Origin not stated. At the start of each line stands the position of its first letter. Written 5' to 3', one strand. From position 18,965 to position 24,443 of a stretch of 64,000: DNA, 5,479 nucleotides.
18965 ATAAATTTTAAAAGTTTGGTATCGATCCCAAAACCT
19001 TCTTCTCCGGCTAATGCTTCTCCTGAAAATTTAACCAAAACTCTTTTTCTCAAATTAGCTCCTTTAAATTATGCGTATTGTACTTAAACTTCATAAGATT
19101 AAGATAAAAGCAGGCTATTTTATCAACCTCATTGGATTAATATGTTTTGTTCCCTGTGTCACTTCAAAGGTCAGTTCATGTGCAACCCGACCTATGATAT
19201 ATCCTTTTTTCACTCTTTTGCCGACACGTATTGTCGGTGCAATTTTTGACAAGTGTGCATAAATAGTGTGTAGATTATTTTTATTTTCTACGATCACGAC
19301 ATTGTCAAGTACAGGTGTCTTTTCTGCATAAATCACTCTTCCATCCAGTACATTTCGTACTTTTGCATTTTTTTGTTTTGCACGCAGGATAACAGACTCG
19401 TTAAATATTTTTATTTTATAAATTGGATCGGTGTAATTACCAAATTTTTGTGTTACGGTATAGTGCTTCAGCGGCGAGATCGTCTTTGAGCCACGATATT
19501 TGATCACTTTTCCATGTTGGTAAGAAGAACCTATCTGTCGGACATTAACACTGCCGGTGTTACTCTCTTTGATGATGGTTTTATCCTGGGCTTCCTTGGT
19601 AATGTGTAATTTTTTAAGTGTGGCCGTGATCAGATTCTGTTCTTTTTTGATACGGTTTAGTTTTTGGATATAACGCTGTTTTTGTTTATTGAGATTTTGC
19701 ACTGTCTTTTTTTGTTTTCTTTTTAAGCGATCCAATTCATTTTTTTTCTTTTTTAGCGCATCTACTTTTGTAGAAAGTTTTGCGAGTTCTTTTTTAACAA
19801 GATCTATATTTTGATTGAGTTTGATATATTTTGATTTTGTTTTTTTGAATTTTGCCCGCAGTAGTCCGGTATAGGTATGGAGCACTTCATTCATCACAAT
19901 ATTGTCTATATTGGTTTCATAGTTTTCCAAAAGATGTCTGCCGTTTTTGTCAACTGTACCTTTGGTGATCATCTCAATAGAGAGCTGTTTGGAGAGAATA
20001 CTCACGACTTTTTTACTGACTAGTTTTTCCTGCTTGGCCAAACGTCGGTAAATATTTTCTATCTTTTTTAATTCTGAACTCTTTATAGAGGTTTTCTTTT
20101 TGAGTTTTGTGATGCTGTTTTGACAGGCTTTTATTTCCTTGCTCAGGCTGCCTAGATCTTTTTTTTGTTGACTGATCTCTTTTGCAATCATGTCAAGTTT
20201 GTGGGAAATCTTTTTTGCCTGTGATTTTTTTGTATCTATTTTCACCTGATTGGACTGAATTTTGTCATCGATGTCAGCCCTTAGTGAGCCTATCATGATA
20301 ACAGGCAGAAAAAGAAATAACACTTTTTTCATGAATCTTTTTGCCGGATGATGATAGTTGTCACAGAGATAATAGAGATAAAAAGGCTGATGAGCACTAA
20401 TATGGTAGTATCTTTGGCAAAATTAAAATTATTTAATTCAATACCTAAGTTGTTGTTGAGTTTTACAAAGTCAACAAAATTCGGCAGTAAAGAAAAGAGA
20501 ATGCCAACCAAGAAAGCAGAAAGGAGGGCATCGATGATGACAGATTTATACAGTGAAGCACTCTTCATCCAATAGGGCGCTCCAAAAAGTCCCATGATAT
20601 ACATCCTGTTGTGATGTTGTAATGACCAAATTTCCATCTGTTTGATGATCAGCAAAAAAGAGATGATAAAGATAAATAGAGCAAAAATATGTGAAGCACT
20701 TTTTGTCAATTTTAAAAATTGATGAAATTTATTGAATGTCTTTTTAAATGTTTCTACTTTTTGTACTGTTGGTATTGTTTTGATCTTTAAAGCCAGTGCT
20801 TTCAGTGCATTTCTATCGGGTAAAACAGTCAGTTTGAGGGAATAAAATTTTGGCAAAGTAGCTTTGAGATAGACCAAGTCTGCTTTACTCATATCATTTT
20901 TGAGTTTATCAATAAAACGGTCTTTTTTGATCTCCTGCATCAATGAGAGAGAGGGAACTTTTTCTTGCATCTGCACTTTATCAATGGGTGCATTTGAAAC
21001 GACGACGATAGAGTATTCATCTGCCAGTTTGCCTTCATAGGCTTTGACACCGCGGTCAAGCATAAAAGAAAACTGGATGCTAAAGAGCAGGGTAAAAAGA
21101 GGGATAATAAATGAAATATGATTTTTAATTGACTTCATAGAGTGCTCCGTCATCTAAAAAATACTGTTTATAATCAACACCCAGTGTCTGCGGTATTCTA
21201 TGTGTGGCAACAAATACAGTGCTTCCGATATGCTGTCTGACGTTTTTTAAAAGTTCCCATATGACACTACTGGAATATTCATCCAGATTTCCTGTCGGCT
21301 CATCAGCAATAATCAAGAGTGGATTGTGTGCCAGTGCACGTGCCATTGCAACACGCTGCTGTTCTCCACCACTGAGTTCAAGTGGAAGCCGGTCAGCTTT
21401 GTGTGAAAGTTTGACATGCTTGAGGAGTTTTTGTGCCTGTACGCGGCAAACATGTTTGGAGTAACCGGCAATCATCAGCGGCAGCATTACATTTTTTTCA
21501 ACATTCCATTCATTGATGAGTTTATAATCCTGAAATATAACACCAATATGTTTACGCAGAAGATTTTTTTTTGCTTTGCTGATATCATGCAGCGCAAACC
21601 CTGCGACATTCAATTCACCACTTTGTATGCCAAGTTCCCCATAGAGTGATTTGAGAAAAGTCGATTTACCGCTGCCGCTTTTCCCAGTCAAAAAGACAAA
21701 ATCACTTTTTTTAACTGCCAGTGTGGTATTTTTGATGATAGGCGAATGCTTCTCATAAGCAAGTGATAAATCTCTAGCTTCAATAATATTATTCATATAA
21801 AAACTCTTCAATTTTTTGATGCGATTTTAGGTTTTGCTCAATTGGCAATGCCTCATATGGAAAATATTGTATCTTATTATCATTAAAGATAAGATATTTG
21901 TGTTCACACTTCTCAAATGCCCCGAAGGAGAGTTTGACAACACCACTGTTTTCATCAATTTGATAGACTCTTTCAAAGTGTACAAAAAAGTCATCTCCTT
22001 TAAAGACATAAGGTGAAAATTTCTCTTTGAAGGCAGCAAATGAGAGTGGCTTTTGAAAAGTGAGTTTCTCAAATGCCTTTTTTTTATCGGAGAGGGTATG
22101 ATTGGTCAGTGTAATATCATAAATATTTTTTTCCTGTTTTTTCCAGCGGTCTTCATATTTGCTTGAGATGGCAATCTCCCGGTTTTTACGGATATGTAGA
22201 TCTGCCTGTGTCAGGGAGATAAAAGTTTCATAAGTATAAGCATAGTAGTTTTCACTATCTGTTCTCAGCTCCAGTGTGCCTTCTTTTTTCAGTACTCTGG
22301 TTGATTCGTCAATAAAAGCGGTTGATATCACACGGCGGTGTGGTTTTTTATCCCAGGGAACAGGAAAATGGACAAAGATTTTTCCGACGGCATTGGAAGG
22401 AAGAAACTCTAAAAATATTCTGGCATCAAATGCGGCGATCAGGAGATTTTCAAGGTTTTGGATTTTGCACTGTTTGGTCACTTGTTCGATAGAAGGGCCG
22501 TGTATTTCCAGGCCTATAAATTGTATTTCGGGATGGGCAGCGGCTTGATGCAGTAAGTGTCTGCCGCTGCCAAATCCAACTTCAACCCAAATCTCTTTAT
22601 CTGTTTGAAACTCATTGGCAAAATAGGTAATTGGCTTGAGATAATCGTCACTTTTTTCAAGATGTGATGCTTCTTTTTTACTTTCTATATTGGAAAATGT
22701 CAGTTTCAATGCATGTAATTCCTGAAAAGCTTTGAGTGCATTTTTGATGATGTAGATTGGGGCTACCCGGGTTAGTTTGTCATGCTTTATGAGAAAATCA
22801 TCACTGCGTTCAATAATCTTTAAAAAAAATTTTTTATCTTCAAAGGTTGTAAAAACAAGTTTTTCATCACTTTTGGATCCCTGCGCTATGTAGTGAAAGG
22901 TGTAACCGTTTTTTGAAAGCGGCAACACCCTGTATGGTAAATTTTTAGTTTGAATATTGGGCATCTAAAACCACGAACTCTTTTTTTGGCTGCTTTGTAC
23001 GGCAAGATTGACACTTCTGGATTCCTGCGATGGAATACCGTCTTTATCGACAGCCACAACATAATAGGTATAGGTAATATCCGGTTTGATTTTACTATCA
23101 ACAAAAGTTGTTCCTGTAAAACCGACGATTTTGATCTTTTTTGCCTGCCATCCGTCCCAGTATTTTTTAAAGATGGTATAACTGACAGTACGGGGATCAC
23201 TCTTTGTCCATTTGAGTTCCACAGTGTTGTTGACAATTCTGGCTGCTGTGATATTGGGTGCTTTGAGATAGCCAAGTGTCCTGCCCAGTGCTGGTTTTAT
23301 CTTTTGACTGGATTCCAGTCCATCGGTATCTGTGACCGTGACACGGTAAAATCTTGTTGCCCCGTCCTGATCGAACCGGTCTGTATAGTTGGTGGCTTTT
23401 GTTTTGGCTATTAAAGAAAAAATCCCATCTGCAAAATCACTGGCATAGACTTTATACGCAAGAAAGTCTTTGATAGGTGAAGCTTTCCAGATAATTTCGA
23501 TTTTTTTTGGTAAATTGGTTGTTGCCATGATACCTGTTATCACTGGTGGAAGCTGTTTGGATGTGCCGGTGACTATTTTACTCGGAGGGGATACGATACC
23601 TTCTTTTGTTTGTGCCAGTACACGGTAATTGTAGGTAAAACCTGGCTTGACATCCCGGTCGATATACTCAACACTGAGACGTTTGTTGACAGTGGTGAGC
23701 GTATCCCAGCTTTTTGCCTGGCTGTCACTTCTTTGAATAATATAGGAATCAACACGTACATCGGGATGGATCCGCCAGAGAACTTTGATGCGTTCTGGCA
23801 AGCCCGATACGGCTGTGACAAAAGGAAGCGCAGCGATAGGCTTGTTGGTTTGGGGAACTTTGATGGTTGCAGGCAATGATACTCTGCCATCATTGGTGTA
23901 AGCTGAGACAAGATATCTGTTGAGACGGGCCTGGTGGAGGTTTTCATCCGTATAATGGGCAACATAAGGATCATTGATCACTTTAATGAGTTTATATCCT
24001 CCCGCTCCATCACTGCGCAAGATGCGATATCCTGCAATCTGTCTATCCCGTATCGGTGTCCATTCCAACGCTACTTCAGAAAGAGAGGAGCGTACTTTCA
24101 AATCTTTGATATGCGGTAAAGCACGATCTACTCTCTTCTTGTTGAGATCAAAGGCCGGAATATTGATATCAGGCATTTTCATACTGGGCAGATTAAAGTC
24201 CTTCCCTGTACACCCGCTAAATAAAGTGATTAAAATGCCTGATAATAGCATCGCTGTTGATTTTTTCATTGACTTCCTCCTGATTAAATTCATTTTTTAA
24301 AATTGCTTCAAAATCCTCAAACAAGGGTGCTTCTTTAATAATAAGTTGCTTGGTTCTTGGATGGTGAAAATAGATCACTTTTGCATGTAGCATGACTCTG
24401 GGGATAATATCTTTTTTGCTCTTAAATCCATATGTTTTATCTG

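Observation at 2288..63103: Highly iterated palindrome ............: 36 exact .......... copies in 64 kb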

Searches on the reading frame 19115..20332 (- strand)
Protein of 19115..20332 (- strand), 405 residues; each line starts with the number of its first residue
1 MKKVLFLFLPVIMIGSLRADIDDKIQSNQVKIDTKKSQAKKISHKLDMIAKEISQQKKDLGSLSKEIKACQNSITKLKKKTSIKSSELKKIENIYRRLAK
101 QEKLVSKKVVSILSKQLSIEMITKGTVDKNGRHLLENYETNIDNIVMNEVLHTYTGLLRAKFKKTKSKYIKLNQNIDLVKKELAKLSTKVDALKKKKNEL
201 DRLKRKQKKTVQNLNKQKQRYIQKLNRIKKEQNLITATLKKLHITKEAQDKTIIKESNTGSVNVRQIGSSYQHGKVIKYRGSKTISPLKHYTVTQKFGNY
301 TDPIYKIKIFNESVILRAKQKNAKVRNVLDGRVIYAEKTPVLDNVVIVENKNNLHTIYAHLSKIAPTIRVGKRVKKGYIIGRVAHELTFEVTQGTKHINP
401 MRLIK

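Call 10: search_protein_families(library=ncbifam, proteins=[window:19115-20332:-], max_evalue=0.00001)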
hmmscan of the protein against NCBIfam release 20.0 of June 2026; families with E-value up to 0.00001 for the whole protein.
window:19115-20332:- (405 aa): 2 families
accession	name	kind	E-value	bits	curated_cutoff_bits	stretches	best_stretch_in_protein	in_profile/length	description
NF047755.1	LIC_10271_M23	exception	2.2e-08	34.1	180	1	219-401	46-206/207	LIC_10271 family cell wall hydrolase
NF053738.1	S2SprSpoIIQBc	equivalog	7.2e-07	29.1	250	1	316-394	128-213/232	stage II sporulation protein SpoIIQ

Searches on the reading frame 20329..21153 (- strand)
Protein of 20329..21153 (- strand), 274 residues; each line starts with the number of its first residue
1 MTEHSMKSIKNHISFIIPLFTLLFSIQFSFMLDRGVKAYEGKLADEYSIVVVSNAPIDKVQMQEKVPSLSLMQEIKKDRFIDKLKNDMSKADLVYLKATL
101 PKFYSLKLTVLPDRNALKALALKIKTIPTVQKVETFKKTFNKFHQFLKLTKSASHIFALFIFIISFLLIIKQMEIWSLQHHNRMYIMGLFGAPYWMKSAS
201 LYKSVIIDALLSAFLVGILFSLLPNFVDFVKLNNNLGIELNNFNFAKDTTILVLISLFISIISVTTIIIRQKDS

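Call 10: search_protein_families(library=ncbifam, proteins=[window:20329-21153:-], max_evalue=0.00001)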
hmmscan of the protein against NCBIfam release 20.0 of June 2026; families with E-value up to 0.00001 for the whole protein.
window:20329-21153:- (274 aa): 3 families
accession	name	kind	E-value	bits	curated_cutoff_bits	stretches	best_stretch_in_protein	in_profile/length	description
TIGR00439.2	FtsX_Gneg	equivalog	4.7e-10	39.1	255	1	63-264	70-283/292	permease-like cell division protein FtsX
NF038346.1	FtsX_actino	exception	3.9e-07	29.7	250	1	64-262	92-296/308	permease-like cell division protein FtsX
NF038347.1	FtsX_Gpos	exception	4e-06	26.4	225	1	61-228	74-246/296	permease-like cell division protein FtsX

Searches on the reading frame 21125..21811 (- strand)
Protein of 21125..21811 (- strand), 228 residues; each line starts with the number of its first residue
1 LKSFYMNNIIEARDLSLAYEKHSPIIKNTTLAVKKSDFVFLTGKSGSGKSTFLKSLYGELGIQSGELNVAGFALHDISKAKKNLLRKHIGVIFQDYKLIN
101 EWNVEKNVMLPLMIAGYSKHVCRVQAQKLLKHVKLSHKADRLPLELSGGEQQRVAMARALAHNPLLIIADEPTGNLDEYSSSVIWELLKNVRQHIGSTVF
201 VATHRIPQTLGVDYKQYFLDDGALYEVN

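Call 10: search_protein_families(library=ncbifam, proteins=[window:21125-21811:-], max_evalue=0.00001)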
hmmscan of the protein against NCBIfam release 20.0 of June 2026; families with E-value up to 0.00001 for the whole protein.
window:21125-21811:- (228 aa): 181 families (the best 25 are shown)
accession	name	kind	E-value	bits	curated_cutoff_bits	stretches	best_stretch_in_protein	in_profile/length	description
TIGR02673.1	FtsE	equivalog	9.8e-64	214.9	264.85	1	9-207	1-198/214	cell division ATP-binding protein FtsE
TIGR02211.1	LolD_lipo_ex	equivalog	1.5e-51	175.1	307.75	1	14-206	6-202/221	lipoprotein-releasing ABC transporter ATP-binding protein LolD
TIGR02982.1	heterocyst_DevA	subfamily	2.4e-44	151.6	295.8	1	22-205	17-201/220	ABC exporter ATP-binding subunit, DevA family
TIGR03608.1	L_ocin_972_ABC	subfamily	2.8e-44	151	254.85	1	21-205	9-193/206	putative bacteriocin export ABC transporter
TIGR02315.1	ABC_phnC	equivalog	1.2e-43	149.4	266.1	1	9-206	1-206/243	phosphonate ABC transporter ATP-binding protein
NF007879.0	PRK10584.1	equivalog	3.8e-42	144.5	336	1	20-207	20-208/228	putative ABC transporter ATP-binding protein YbbA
NF008639.0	PRK11629.1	equivalog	9.1e-42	143.1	360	1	22-208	22-209/234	lipoprotein-releasing ABC transporter ATP-binding protein LolD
NF038007.1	ABC_ATP_DarD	equivalog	1.7e-41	142.1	375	1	22-205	17-200/218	darobactin export ABC transporter ATP-binding protein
TIGR04521.1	ECF_ATPase_2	equivalog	3e-39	134.8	330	1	10-223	1-222/279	energy-coupling factor transporter ATPase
NF007027.0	PRK09493.1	equivalog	2.3e-38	131.9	379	1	10-224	2-214/240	glutamine ABC transporter ATP-binding protein GlnQ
NF007826.0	PRK10535.1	equivalog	4.8e-38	130.8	966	1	7-205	2-203/648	macrolide ABC transporter ATP-binding protein/permease MacB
NF008338.0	PRK11124.1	equivalog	4e-36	124.7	369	1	13-225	6-220/242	arginine ABC transporter ATP-binding protein ArtP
TIGR04520.1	ECF_ATPase_1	equivalog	4.9e-36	124.5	315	1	10-213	1-204/269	energy-coupling factor transporter ATPase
TIGR02314.1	ABC_MetN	equivalog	2.7e-34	118.7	499.7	1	24-206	19-201/343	methionine ABC transporter ATP-binding protein MetN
TIGR00972.1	3a0107s01c2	equivalog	5.6e-34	117.6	343.2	1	10-227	2-224/248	phosphate ABC transporter ATP-binding protein PstB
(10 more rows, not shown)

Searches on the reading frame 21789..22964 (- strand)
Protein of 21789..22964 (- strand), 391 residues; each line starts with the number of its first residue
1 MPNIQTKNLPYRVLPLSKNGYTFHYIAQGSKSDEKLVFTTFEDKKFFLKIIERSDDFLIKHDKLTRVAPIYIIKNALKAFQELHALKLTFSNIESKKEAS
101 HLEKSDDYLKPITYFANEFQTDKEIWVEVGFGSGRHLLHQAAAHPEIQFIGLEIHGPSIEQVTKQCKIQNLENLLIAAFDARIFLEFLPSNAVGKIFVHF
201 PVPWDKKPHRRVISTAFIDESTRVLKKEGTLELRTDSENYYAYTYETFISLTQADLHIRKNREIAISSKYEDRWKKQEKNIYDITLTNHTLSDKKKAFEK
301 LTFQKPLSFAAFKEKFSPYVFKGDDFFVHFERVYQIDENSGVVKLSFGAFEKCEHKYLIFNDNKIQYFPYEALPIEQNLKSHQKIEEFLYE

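Call 10: search_protein_families(library=ncbifam, proteins=[window:21789-22964:-], max_evalue=0.00001)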
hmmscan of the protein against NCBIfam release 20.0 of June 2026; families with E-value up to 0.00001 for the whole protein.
window:21789-22964:- (391 aa): 4 families
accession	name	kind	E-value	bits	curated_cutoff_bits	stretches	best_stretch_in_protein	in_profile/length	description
NF010719.0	PRK14121.1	equivalog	7e-143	476.4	402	1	1-390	1-392/396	tRNA (guanosine(46)-N7)-methyltransferase TrmB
TIGR00091.1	TIGR00091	equivalog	1.4e-42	145.2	112.65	1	108-283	2-173/194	tRNA (guanosine(46)-N7)-methyltransferase TrmB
NF001080.0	PRK00121.2-2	equivalog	6.7e-27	94.1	132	1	74-282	4-216/224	tRNA (guanosine(46)-N7)-methyltransferase TrmB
NF002421.0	PRK01544.1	equivalog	4.5e-19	68.5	567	1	120-246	345-473/524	bifunctional peptide chain release factor N(5)-glutamine methyltransferase PrmC/tRNA (guanosine(46)-N7)-methyltransferase TrmB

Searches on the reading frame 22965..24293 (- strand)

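Call 13: search_protein_families(library=ncbifam, proteins=[window:22965-24293:-], max_evalue=1e-25)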
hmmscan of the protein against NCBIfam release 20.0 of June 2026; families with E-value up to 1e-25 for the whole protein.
window:22965-24293:- (442 aa): 0 families

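Call 39: search_protein_families(library=pfam, proteins=[window:22965-24293:-], max_evalue=0.000001)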
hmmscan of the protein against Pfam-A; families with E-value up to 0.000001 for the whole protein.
window:22965-24293:- (442 aa): 1 family
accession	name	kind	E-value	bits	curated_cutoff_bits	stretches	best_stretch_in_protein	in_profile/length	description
PF00041.27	fn3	-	1.9e-14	54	25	0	166-243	13-83/84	Fibronectin type III domain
